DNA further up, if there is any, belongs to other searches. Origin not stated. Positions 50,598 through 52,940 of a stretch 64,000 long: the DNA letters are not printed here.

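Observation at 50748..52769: Glycyl-tRNA synthetase paralogue that has lost catalytic motif 2: a GlyRS-derived pseudoenzyme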

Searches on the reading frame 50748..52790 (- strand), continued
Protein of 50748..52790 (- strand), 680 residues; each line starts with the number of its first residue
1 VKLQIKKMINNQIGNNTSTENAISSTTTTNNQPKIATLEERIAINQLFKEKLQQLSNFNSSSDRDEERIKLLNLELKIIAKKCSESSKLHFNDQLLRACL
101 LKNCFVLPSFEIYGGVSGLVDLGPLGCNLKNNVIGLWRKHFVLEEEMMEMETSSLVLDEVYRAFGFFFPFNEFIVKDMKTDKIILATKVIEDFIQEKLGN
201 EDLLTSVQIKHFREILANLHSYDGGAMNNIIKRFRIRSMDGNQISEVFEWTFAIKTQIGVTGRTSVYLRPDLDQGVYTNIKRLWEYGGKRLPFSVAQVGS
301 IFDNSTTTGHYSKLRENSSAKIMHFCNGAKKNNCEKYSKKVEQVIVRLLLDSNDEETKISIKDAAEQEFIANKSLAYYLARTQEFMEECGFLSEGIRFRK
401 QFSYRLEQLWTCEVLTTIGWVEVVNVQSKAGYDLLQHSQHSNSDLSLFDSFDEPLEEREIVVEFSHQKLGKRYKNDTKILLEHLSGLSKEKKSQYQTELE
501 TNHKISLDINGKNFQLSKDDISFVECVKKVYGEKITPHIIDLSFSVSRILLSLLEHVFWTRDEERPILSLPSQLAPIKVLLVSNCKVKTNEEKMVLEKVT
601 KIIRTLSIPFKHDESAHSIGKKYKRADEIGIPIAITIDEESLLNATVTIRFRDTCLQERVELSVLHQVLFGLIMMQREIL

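Call 6: find_homologous_proteins(query=window:50748-52790:-, max_evalue=1e-20)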
Query window:50748-52790:- (680 aa): 1107 proteins with E <= 1e-20 among 8000 candidates; the best 120 are listed.
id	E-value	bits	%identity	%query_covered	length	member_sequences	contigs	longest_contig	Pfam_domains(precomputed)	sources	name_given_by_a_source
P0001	0.0e+0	1496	100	99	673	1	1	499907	PF03129.26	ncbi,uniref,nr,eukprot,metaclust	ncbi:predicted protein [Naegleria gruberi]|uniref:Predicted protein n=1 Tax=Naegleria gruberi TaxID=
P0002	2.1e-96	342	35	86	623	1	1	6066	PF03129.26,PF00587.31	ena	-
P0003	3.9e-96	341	31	93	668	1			PF03129.26,PF00458.26,PF00587.31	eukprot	eukprot:m.225618 g.225618 ORF g.225618 m.225618 type:complete len:669 (-) comp16741_c0_seq1:134-2140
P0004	1.4e-95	339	33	85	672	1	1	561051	PF03129.26,PF00587.31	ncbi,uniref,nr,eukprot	ncbi:glycyl-tRNA synthetase [Thecamonas trahens ATCC 50062]|uniref:glycine--tRNA ligase n=1 Tax=Thec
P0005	1.9e-95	339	35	86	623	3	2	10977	PF03129.26,PF00587.31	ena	-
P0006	4.8e-95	338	33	82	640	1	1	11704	PF03129.26,PF00587.31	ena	-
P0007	6.6e-95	337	33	82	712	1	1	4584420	PF03129.26,PF00587.31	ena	-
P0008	1.5e-94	336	32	90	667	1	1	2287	PF03129.26,PF00458.26,PF00587.31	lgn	-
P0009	6.9e-94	334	36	82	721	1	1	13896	PF03129.26,PF00458.26,PF00587.31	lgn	-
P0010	9.9e-94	333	33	83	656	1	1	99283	PF03129.26,PF00587.31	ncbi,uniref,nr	ncbi:Glycyl-tRNA synthetase [Aspergillus sclerotialis]|uniref:glycine--tRNA ligase n=1 Tax=Aspergill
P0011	6.7e-93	331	33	92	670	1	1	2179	PF03129.26,PF00458.26,PF00587.31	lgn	-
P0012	7.0e-93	331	32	84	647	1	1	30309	PF03129.26,PF00587.31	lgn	-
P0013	1.2e-92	330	34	84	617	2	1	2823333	PF03129.26,PF00587.31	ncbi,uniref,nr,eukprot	ncbi:Glycyl-tRNA synthetase [Giardia muris]|uniref:glycine--tRNA ligase n=1 Tax=Giardia muris TaxID=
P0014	1.6e-92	329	31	85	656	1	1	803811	PF03129.26,PF00587.31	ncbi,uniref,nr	ncbi:glycyl-tRNA synthetase [Aspergillus sclerotioniger CBS 115572]|uniref:glycine--tRNA ligase n=1 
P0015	1.8e-92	329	32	85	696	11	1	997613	PF03129.26,PF00587.31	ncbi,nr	ncbi:hypothetical protein DTO271G3_2990 [Paecilomyces variotii]|nr:hypothetical protein DTO271G3_299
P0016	2.2e-92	329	31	85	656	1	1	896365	PF03129.26,PF00587.31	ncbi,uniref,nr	ncbi:hypothetical protein ASPCADRAFT_210661 [Aspergillus carbonarius ITEM 5010]|uniref:glycine--tRNA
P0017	2.4e-92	329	31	85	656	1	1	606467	PF03129.26,PF00587.31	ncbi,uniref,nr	ncbi:glycyl-tRNA synthetase [Aspergillus sclerotiicarbonarius CBS 121057]|uniref:glycine--tRNA ligas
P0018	3.7e-92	328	32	83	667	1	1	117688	PF03129.26,PF00587.31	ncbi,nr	ncbi:MAG: Glycine--tRNA ligase 1, mitochondrial [Watsoniomyces obsoletus]|nr:MAG: Glycine--tRNA liga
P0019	4.6e-92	328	32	82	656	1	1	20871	PF03129.26,PF00587.31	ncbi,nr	ncbi:MAG: Glycine--tRNA ligase 1, mitochondrial [Pleopsidium flavum]|nr:MAG: Glycine--tRNA ligase 1,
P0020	5.8e-92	327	32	85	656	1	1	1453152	PF03129.26,PF00587.31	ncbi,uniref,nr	ncbi:glycine--tRNA ligase [Aspergillus ibericus CBS 121593]|uniref:glycine--tRNA ligase n=1 Tax=Aspe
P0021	6.6e-92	327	33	83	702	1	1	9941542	PF03129.26,PF00587.31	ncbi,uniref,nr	ncbi:glycine-tRNA ligase [Exophiala sideris]|uniref:glycine--tRNA ligase n=1 Tax=Exophiala sideris T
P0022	7.3e-92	327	33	84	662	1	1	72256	PF03129.26,PF00587.31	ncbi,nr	ncbi:Glycine--tRNA ligase 1, mitochondrial [Claviceps maximensis]|nr:Glycine--tRNA ligase 1, mitocho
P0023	8.3e-92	327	32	83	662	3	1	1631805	PF03129.26,PF00587.31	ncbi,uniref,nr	ncbi:hypothetical protein BP5796_08461 [Coleophoma crateriformis]|uniref:glycine--tRNA ligase n=1 Ta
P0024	1.1e-91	326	31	85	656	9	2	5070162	PF03129.26,PF00587.31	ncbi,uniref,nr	ncbi:hypothetical protein ASPWEDRAFT_23431 [Aspergillus wentii DTO 134E9]|uniref:glycine--tRNA ligas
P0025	1.4e-91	326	31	85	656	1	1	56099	PF03129.26,PF00587.31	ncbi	ncbi:hypothetical protein BJX96DRAFT_180497 [Aspergillus floccosus]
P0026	2.4e-91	325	33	83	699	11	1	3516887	PF03129.26,PF00587.31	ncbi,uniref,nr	ncbi:hypothetical protein PENSTE_c001G09598 [Penicillium steckii]|uniref:glycine--tRNA ligase n=1 Ta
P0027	5.9e-91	324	31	85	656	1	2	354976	PF03129.26,PF00587.31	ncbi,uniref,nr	ncbi:glycyl-tRNA synthetase [Aspergillus terreus]|uniref:glycine--tRNA ligase n=1 Tax=Aspergillus te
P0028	6.1e-91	324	32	82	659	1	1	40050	PF03129.26,PF00587.31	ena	-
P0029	9.4e-91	323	32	84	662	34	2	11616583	PF03129.26,PF00587.31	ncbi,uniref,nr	ncbi:glycyl-tRNA synthetase 1 [Drechmeria coniospora]|uniref:glycine--tRNA ligase n=1 Tax=Drechmeria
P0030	9.6e-91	323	31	85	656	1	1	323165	PF03129.26,PF00587.31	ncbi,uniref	ncbi:hypothetical protein BDV59DRAFT_204386 [Aspergillus ambiguus]|uniref:glycine--tRNA ligase n=1 T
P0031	1.1e-90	323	32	82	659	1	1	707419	PF03129.26,PF00587.31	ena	-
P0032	1.1e-90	323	33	83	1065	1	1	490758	PF00696.34,PF03129.26,PF01472.27,PF00587.31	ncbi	ncbi:hypothetical protein ACHAPE_006950 [Trichoderma viride]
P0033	1.2e-90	323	32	82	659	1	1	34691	PF03129.26,PF00587.31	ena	-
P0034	1.5e-90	323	32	85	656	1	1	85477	PF03129.26,PF00587.31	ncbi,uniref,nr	ncbi:Glycine--tRNA ligase 1, mitochondrial [Aspergillus nanangensis]|uniref:glycine--tRNA ligase n=1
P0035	1.9e-90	322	32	83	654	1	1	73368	PF03129.26,PF00587.31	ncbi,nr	ncbi:MAG: Glycine--tRNA ligase 1, mitochondrial [Icmadophila ericetorum]|nr:Glycine--tRNA ligase 1, 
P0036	2.8e-90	322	32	85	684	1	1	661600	PF03129.26,PF00587.31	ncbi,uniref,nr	ncbi:glycyl-tRNA synthetase [Xylona heveae TC161]|uniref:glycine--tRNA ligase n=1 Tax=Xylona heveae 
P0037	3.5e-90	322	32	86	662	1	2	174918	PF03129.26,PF00587.31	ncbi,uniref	ncbi:Glycine--tRNA ligase 1, mitochondrial [Epichloe bromicola]|uniref:glycine--tRNA ligase n=1 Tax=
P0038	3.7e-90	322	31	84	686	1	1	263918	PF03129.26,PF00587.31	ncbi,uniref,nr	ncbi:putative glycyl-trna synthetase [Phaeomoniella chlamydospora]|uniref:glycine--tRNA ligase n=1 T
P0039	4.7e-90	321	32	85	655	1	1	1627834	PF03129.26,PF00587.31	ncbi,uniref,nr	ncbi:glycine--tRNA ligase [Aspergillus glaucus CBS 516.65]|uniref:glycine--tRNA ligase n=1 Tax=Asper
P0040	5.3e-90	321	31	85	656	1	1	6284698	PF03129.26,PF00587.31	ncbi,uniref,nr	ncbi:glycyl-tRNA synthetase 1 [Aspergillus steynii IBT 23096]|uniref:glycine--tRNA ligase n=1 Tax=As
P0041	7.1e-90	321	31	83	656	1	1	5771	PF03129.26,PF00587.31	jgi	jgi:glycyl-tRNA synthetase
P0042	8.9e-90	320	33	83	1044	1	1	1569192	PF00696.34,PF03129.26,PF01472.27,PF00587.31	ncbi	ncbi:hypothetical protein ACHAPV_002286 [Trichoderma viride]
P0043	9.3e-90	320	33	83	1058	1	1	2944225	PF00696.34,PF03129.26,PF01472.27,PF00587.31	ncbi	ncbi:hypothetical protein ACHAO4_000467 [Trichoderma viride]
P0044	9.3e-90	320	32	86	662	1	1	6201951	PF03129.26,PF00587.31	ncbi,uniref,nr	ncbi:Glycine--tRNA ligase 1, mitochondrial [Epichloe festucae Fl1]|uniref:glycine--tRNA ligase n=1 T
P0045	1.1e-89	320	31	85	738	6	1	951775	PF03129.26,PF00587.31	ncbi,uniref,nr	ncbi:hypothetical protein BDQ94DRAFT_12033 [Aspergillus welwitschiae]|uniref:glycine--tRNA ligase n=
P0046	1.2e-89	320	32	85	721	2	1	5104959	PF03129.26,PF00587.31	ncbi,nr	ncbi:hypothetical protein TrVGV298_008738 [Trichoderma virens]|nr:hypothetical protein TrVGV298_0087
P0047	1.2e-89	320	31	85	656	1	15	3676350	PF03129.26,PF00587.31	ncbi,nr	ncbi:glycine--tRNA ligase 1, mitochondrial [Aspergillus niger]|nr:glycyl-tRNA synthetase [Aspergillu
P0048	1.2e-89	320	31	83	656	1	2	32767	PF03129.26,PF00587.31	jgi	jgi:glycyl-tRNA synthetase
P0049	1.6e-89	319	31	85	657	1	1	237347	PF03129.26,PF00587.31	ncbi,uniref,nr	ncbi:glycine--tRNA ligase 1, mitochondrial [Aspergillus niger]|uniref:glycine--tRNA ligase n=1 Tax=A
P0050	1.6e-89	319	31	85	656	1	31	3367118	PF03129.26,PF00587.31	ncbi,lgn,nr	ncbi:hypothetical protein CBS63078_6003 [Aspergillus niger]|nr:hypothetical protein ASPNIDRAFT_57294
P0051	1.9e-89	319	32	84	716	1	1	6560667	PF03129.26,PF00587.31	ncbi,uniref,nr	ncbi:hypothetical protein Trco_000370 [Trichoderma cornu-damae]|uniref:glycine--tRNA ligase n=1 Tax=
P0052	1.9e-89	319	32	85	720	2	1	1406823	PF03129.26,PF00587.31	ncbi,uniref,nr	ncbi:putative glycine--tRNA ligase [Trichoderma lentiforme]|uniref:glycine--tRNA ligase n=1 Tax=Tric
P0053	2.0e-89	319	32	84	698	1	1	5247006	PF03129.26,PF00587.31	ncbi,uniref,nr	ncbi:glycyl-tRNA synthetase [Histoplasma capsulatum var. duboisii H88]|uniref:glycine--tRNA ligase n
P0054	2.0e-89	319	32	84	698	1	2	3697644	PF03129.26,PF00587.31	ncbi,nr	ncbi:glycyl-tRNA synthetase [Histoplasma capsulatum G186AR]|nr:glycyl-tRNA synthetase [Histoplasma c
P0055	2.1e-89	319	32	85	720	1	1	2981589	PF03129.26,PF00587.31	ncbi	ncbi:hypothetical protein J3E68DRAFT_395124 [Trichoderma sp. SZMC 28012]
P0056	2.1e-89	319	32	84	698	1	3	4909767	PF03129.26,PF00587.31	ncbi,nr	ncbi:glycyl-tRNA synthetase [Histoplasma ohiense]|nr:glycyl-tRNA synthetase [Histoplasma ohiense (no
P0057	2.1e-89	319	31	85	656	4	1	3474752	PF03129.26,PF00587.31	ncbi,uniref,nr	ncbi:glycine--tRNA ligase [Penicillium lagena]|uniref:glycine--tRNA ligase n=1 Tax=Penicillium lagen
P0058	2.2e-89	319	32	84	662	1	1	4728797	PF03129.26,PF00587.31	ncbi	ncbi:Glycine--tRNA ligase 1, mitochondrial [Amphichorda felina]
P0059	2.2e-89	319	31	85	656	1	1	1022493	PF03129.26,PF00587.31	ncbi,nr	ncbi:glycine--tRNA ligase 1, mitochondrial [Aspergillus niger]|nr:glycine--tRNA ligase 1, mitochondr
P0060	2.2e-89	319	32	85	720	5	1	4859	PF03129.26,PF00587.31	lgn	-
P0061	2.4e-89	319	32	84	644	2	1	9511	PF03129.26,PF00587.31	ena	-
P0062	2.8e-89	319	32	85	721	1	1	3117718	PF03129.26,PF00587.31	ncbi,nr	ncbi:hypothetical protein N5P37_000475 [Trichoderma harzianum]|nr:hypothetical protein N5P37_000475 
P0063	3.1e-89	318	31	85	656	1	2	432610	PF03129.26,PF00587.31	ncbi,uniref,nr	ncbi:glycine--tRNA ligase 1, mitochondrial [Aspergillus brasiliensis]|uniref:glycine--tRNA ligase n=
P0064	3.3e-89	318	32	83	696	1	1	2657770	PF03129.26,PF00587.31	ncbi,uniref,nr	ncbi:glycine-tRNA ligase [Cyphellophora europaea CBS 101466]|uniref:glycine--tRNA ligase n=1 Tax=Cyp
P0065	3.4e-89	318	31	83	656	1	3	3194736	PF03129.26,PF00587.31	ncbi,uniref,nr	ncbi:glycine--tRNA ligase [Aspergillus luchuensis]|uniref:glycine--tRNA ligase n=1 Tax=Aspergillus k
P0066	3.5e-89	318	31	85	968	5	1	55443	PF03129.26,PF00587.31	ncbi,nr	ncbi:Glycine--tRNA ligase 1, mitochondrial [Pichia californica]|nr:Glycine--tRNA ligase 1, mitochond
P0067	3.6e-89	318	32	85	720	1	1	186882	PF03129.26,PF00587.31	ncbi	ncbi:hypothetical protein HDV62DRAFT_376230 [Trichoderma sp. SZMC 28011]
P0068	3.6e-89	318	32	85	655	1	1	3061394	PF03129.26,PF00587.31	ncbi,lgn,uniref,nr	ncbi:Glycine--tRNA ligase 1, mitochondrial [Aspergillus cristatus]|uniref:glycine--tRNA ligase n=1 T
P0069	4.2e-89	318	31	85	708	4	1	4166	PF03129.26,PF00587.31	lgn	-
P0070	5.8e-89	318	31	85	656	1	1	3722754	PF03129.26,PF00587.31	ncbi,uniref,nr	ncbi:glycine--tRNA ligase 1, mitochondrial [Aspergillus awamori]|uniref:glycine--tRNA ligase n=1 Tax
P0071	6.0e-89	318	32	83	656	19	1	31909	PF03129.26,PF00587.31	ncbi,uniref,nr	ncbi:glycyl-tRNA synthetase 1 [[Emmonsia] crescens]|uniref:glycine--tRNA ligase n=1 Tax=[Emmonsia] c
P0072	6.8e-89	317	32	84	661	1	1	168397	PF03129.26,PF00587.31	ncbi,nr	ncbi:hypothetical protein E4U32_001788 [Claviceps aff. humidiphila group G2b]|nr:hypothetical protei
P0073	8.6e-89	317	31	85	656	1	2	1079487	PF03129.26,PF00587.31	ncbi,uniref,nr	ncbi:hypothetical protein ASPACDRAFT_33519 [Aspergillus aculeatus ATCC 16872]|uniref:glycine--tRNA l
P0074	9.4e-89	317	31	83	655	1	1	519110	PF03129.26,PF00587.31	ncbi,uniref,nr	ncbi:glycyl-tRNA synthetase [Paracoccidioides lutzii Pb01]|uniref:glycine--tRNA ligase n=1 Tax=Parac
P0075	9.4e-89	317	31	85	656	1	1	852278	PF03129.26,PF00587.31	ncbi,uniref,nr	ncbi:glycyl-tRNA synthetase [Aspergillus uvarum CBS 121591]|uniref:glycine--tRNA ligase n=1 Tax=Aspe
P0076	9.5e-89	317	32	84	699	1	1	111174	PF03129.26,PF00587.31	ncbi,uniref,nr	ncbi:glycine-tRNA ligase [[Emmonsia] crescens]|uniref:glycine--tRNA ligase n=1 Tax=[Emmonsia] cresce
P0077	1.1e-88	317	32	83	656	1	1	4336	PF03129.26,PF00587.31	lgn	-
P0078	1.1e-88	317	31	84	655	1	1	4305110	PF03129.26,PF00587.31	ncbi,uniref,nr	ncbi:glycine--tRNA ligase [Aspergillus chevalieri]|uniref:glycine--tRNA ligase n=1 Tax=Aspergillus c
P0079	1.4e-88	316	31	85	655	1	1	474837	PF03129.26,PF00587.31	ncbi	ncbi:glycyl-tRNA synthetase, partial [Aspergillus violaceofuscus CBS 115571]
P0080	1.8e-88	316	32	85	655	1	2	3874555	PF03129.26,PF00587.31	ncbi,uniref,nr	ncbi:hypothetical protein EYZ11_007895 [Aspergillus tanneri]|uniref:glycine--tRNA ligase n=1 Tax=Asp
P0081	2.0e-88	316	31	83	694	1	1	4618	PF03129.26,PF00587.31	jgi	jgi:glycyl-tRNA synthetase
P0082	2.9e-88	315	31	85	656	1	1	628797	PF03129.26,PF00587.31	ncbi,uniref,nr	ncbi:glycyl-tRNA synthetase [Aspergillus japonicus CBS 114.51]|uniref:glycine--tRNA ligase n=1 Tax=A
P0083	4.2e-88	315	31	85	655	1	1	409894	PF03129.26,PF00587.31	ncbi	ncbi:glycine--tRNA ligase, partial [Aspergillus aculeatinus CBS 121060]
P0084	4.5e-88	315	32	84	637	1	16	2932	PF03129.26,PF00587.31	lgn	-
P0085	5.6e-88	314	31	84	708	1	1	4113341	PF03129.26,PF00587.31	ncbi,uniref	ncbi:glycyl-trna synthetase [Phlyctema vagabunda]|uniref:glycine--tRNA ligase n=1 Tax=Phlyctema vaga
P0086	6.8e-88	314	35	81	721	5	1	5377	PF03129.26,PF00458.26,PF00587.31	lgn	-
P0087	8.2e-88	314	31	83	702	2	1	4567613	PF03129.26,PF00587.31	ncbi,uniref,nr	ncbi:glycyl-tRNA synthetase [Exophiala viscosa]|uniref:glycine--tRNA ligase n=1 Tax=Exophiala viscos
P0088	9.5e-88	314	32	83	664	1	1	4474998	PF03129.26,PF00587.31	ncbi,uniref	ncbi:Glycine--tRNA ligase 1, mitochondrial [Madurella fahalii]|uniref:glycine--tRNA ligase n=1 Tax=M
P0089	9.5e-88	314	31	83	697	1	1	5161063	PF03129.26,PF00587.31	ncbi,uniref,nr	ncbi:glycine-tRNA ligase [Phialophora macrospora]|uniref:glycine--tRNA ligase n=1 Tax=Phialophora ma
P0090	1.6e-87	313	31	83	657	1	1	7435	PF03129.26,PF00587.31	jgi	jgi:glycyl-tRNA synthetase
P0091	1.7e-87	313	32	83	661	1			PF03129.26,PF00587.31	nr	nr:Glycine--tRNA ligase 1, mitochondrial [Exophiala xenobiotica]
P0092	2.2e-87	312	31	84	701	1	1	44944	PF03129.26,PF00587.31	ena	-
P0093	2.4e-87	312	32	83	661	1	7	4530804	PF03129.26,PF00587.31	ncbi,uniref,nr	ncbi:Glycine--tRNA ligase 1, mitochondrial [Exophiala xenobiotica]|uniref:glycine--tRNA ligase n=1 T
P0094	2.7e-87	312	32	83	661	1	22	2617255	PF03129.26,PF00587.31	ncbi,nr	ncbi:Glycine--tRNA ligase 1, mitochondrial [Exophiala xenobiotica]|nr:Glycine--tRNA ligase 1, mitoch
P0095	2.9e-87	312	31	83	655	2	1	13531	PF03129.26,PF00587.31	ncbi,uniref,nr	ncbi:glycine-tRNA ligase [Emergomyces pasteurianus Ep9510]|uniref:glycine--tRNA ligase n=1 Tax=Emerg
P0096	3.1e-87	312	31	86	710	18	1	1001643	PF03129.26,PF00587.31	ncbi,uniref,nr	ncbi:Glycyl-tRNA synthetase [Lasiodiplodia theobromae]|uniref:Glycyl-tRNA synthetase n=1 Tax=Lasiodi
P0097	3.3e-87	312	31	84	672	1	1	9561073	PF03129.26,PF00587.31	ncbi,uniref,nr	ncbi:Glycine--tRNA ligase 1, mitochondrial [Emydomyces testavorans]|uniref:glycine--tRNA ligase n=1 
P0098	4.2e-87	311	31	84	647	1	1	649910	PF03129.26,PF00587.31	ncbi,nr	ncbi:MAG: Glycine--tRNA ligase 1, mitochondrial [Pycnora praestabilis]|nr:MAG: Glycine--tRNA ligase 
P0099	4.7e-87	311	30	87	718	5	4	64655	PF03129.26,PF00587.31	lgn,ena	-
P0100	5.0e-87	311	31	83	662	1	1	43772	PF03129.26,PF00587.31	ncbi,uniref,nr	ncbi:putative glycine--tRNA ligase [Madurella mycetomatis]|uniref:glycine--tRNA ligase n=1 Tax=Madur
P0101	5.8e-87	311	32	84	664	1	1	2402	PF03129.26,PF00587.31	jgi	-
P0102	7.6e-87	311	31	84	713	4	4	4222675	PF03129.26,PF00587.31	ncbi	ncbi:glycyl-tRNA synthetase 1 [Phyllosticta capitalensis]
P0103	9.0e-87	310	31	83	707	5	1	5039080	PF03129.26,PF00587.31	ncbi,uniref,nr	ncbi:glycine-tRNA ligase [Exophiala xenobiotica]|uniref:glycine--tRNA ligase n=1 Tax=Exophiala xenob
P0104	9.4e-87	310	31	83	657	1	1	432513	PF03129.26,PF00587.31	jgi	jgi:glycyl-tRNA synthetase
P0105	9.9e-87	310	32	83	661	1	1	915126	PF03129.26,PF00587.31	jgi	jgi:glycyl-tRNA synthetase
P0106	1.0e-86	310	31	83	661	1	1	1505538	PF03129.26,PF00587.31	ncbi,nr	ncbi:Glycine--tRNA ligase 1, mitochondrial [Exophiala xenobiotica]|nr:Glycine--tRNA ligase 1, mitoch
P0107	1.0e-86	310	31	83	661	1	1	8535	PF03129.26,PF00587.31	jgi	jgi:glycyl-tRNA synthetase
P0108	1.3e-86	310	31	83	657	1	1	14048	PF03129.26,PF00587.31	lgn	-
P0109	1.5e-86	310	32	83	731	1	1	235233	PF03129.26,PF00587.31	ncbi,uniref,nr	ncbi:putative glycyl-tRNA synthetase [Podospora fimiseda]|uniref:glycine--tRNA ligase n=1 Tax=Podosp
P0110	3.2e-86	309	32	83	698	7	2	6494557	PF03129.26,PF00587.31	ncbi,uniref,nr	ncbi:Glycine--tRNA ligase 1, mitochondrial [Coccidioides posadasii str. Silveira]|uniref:glycine--tR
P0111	3.4e-86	308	31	83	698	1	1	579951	PF03129.26,PF00587.31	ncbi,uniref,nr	ncbi:hypothetical protein GJ744_000212 [Endocarpon pusillum]|uniref:glycine--tRNA ligase n=1 Tax=End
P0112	4.2e-86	308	32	83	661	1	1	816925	PF03129.26,PF00587.31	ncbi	ncbi:Glycine--tRNA ligase 1, mitochondrial [Exophiala xenobiotica]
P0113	4.5e-86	308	30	87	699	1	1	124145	PF03129.26,PF00587.31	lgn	-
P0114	5.1e-86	308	31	83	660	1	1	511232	PF03129.26,PF00587.31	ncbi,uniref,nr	ncbi:glycyl-tRNA synthetase [Ascobolus immersus RN42]|uniref:glycine--tRNA ligase n=1 Tax=Ascobolus 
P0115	5.3e-86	308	31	83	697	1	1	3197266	PF03129.26,PF00587.31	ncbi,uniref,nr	ncbi:glycine-tRNA ligase [Cladophialophora carrionii CBS 160.54]|uniref:glycine--tRNA ligase n=1 Tax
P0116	5.7e-86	308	31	83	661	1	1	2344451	PF03129.26,PF00587.31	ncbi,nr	ncbi:Glycine--tRNA ligase 1, mitochondrial [Exophiala xenobiotica]|nr:Glycine--tRNA ligase 1, mitoch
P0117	5.8e-86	308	31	83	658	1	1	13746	PF03129.26,PF00587.31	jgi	jgi:glycyl-tRNA synthetase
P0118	2.0e-85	306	31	83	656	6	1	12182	PF03129.26,PF00587.31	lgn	-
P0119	2.5e-85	306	31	83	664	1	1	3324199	PF03129.26,PF00587.31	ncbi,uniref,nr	ncbi:glycyl-tRNA synthetase [Durotheca rogersii]|uniref:glycyl-tRNA synthetase n=1 Tax=Durotheca rog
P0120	5.0e-85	305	31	83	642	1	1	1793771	PF03129.26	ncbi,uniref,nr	ncbi:glycine--tRNA ligase [Penicillium alfredii]|uniref:Glycine--tRNA ligase n=1 Tax=Penicillium alf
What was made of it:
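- Tried and rejected: The first word-indexed homology search (call 6) listed neither the Naegleria canonical GlyRS nor the N. lovaniensis paralogue.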

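Call 8: find_encoding_contigs(protein=P0001, flank=10000, max_places=3)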
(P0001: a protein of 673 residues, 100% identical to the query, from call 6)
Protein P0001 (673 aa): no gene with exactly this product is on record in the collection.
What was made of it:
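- Tried and rejected: A look-up of contigs encoding the exact protein, to find transcript assemblies, found no record (call 8).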

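Call 16: find_related_loci(query=P0001, collection=viral_contigs, flank=3000)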
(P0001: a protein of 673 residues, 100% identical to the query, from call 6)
Query P0001 (673 aa) in viral_contigs; peptide patterns used: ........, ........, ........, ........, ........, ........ (x = any residue, [..] = any of these).
4 stretches matched a pattern, but none encodes a relative of the query by tblastn (E <= 1e-3).
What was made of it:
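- Tried and rejected: There is no relative in IMG/VR (call 16).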
